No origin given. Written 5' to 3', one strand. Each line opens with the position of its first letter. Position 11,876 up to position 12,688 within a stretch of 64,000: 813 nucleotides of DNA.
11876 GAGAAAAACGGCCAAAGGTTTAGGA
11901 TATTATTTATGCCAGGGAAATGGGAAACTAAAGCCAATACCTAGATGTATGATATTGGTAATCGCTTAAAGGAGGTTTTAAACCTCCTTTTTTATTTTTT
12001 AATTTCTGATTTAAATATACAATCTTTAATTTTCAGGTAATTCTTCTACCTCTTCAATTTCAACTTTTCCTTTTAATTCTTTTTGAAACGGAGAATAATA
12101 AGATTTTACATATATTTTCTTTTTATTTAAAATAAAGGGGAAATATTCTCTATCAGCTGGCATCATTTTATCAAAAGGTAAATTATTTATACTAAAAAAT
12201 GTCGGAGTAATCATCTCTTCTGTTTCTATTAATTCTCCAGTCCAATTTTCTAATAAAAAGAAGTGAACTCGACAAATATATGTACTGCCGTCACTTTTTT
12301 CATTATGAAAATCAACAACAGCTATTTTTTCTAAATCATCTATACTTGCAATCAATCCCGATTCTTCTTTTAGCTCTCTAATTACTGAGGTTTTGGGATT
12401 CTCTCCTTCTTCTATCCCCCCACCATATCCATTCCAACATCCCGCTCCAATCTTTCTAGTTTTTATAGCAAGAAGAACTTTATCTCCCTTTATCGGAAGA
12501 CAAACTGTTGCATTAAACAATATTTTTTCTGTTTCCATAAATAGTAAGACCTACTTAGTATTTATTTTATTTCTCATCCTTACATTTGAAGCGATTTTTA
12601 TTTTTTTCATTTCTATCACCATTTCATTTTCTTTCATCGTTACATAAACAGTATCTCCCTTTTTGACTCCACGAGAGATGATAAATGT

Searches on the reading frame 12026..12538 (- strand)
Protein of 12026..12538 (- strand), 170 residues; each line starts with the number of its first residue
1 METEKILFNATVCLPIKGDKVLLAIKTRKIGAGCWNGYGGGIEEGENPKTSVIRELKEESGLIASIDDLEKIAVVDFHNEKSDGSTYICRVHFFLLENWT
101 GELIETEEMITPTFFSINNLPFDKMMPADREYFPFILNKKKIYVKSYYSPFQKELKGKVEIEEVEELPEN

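Call 51: search_protein_families(library=pfam, proteins=[window:12026-12538:-], max_evalue=0.001)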
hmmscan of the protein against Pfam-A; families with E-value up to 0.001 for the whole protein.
window:12026-12538:- (170 aa): 1 family
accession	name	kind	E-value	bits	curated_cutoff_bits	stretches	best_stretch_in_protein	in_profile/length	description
PF00293.34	NUDIX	-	1.8e-13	51.1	21.1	1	11-134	6-132/134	NUDIX domain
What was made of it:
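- Checked: The window's other two NUDIX genes are at 12026-12538 and 29701-30183 (call 51).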
